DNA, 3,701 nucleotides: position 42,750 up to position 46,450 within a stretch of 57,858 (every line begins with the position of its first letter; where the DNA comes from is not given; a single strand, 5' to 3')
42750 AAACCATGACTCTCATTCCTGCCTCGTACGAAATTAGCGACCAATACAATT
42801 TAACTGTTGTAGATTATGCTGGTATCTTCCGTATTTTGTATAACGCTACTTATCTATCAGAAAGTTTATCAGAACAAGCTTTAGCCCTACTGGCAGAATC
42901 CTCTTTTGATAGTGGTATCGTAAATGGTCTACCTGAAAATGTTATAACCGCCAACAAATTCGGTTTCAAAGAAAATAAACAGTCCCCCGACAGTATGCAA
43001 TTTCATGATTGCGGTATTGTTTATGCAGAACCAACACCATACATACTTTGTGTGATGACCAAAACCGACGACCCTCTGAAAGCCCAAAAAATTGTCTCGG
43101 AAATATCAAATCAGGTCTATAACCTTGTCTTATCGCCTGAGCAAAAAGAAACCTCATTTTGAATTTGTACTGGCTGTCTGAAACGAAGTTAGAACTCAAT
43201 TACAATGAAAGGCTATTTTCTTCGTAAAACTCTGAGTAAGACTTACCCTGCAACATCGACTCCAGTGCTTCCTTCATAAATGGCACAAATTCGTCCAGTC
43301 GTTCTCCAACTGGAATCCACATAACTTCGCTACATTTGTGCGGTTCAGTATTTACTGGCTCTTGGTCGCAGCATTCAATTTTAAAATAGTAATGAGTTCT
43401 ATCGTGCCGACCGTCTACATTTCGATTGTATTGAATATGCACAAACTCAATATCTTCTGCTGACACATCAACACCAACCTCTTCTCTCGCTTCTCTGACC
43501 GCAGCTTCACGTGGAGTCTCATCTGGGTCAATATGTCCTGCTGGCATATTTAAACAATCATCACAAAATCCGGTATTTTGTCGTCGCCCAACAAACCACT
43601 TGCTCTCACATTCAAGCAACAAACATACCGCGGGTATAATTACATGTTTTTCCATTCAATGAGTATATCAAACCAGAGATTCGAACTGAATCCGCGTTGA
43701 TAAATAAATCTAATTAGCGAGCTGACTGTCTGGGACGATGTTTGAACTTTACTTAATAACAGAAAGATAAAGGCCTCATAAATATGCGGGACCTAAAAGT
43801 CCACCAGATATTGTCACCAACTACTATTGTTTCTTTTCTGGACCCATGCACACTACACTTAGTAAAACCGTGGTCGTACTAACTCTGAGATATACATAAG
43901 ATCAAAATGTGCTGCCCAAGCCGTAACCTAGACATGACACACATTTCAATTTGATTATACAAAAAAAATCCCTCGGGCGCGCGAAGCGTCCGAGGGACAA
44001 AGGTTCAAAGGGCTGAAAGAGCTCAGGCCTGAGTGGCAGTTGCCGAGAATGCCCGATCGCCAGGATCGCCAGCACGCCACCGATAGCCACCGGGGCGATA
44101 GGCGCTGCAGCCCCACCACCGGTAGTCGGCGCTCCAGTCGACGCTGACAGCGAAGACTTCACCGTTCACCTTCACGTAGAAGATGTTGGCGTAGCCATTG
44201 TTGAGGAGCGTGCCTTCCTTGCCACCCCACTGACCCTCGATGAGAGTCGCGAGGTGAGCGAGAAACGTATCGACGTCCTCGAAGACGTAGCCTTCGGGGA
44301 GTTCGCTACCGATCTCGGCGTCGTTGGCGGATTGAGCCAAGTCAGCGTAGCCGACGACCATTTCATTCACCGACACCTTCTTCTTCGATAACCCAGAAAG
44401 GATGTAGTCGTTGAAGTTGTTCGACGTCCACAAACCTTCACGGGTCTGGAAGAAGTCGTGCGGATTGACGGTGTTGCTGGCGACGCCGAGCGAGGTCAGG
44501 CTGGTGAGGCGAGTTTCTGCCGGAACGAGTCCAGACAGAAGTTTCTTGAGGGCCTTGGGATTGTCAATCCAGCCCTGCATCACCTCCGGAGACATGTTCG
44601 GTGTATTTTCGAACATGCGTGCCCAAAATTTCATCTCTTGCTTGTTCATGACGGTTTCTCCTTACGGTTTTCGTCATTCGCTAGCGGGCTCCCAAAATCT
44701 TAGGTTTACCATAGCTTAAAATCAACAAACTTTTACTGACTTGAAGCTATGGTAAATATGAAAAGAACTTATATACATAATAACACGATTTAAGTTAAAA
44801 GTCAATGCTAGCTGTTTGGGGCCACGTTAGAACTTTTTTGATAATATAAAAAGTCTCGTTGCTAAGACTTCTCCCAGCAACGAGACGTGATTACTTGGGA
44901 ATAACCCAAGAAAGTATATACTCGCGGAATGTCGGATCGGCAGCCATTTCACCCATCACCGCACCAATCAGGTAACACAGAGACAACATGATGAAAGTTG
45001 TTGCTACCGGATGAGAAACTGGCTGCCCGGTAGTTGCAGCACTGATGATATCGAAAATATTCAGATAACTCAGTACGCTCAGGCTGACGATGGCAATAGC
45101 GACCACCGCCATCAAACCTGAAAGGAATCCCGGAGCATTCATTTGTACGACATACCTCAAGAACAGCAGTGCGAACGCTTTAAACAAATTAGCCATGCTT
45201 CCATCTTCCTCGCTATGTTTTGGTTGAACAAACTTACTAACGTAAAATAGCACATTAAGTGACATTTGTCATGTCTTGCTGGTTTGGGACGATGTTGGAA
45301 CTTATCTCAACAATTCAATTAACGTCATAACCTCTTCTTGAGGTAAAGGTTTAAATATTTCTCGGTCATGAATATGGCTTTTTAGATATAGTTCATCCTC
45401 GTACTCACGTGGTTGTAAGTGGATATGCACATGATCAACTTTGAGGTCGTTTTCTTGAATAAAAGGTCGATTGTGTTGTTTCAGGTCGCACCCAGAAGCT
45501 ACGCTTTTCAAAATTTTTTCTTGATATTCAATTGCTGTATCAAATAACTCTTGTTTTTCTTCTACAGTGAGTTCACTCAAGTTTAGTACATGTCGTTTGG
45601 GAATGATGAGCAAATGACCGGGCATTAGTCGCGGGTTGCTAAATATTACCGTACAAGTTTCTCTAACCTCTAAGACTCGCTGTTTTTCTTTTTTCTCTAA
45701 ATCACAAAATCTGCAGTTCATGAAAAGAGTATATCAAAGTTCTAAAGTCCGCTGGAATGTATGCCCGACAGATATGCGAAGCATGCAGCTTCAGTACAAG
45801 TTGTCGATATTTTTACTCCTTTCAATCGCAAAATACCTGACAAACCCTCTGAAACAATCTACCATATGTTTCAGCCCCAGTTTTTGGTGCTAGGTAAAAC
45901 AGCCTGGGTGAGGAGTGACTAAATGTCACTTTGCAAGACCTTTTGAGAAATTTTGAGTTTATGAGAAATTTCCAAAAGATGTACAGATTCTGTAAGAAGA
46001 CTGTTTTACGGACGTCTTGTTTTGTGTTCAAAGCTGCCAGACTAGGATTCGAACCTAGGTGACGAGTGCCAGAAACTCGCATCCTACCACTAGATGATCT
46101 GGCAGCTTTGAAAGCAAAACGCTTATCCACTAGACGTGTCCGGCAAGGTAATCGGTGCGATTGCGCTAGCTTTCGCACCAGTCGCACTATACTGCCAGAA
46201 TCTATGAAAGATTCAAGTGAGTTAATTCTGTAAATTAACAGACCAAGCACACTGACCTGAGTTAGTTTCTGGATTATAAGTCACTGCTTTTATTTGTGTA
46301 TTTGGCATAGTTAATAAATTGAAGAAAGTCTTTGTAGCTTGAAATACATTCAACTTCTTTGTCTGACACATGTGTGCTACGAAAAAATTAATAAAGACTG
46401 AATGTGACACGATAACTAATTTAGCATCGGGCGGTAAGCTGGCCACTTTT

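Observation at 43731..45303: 1.55-kb compositionally foreign two-gene cassette bracketed by an 18/19-nt direct repeat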

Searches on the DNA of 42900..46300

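Call 18: search_rna_families(source=window, start=42900, end=46300, threshold=evalue, max_evalue=1)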
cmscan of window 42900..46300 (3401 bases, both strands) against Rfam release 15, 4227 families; matches with E-value up to 1: 1.
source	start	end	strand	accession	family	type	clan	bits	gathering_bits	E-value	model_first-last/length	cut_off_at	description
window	46034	46104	-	RF00005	tRNA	Gene; tRNA;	CL00001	55.2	29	1.9e-10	1-71/71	no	tRNA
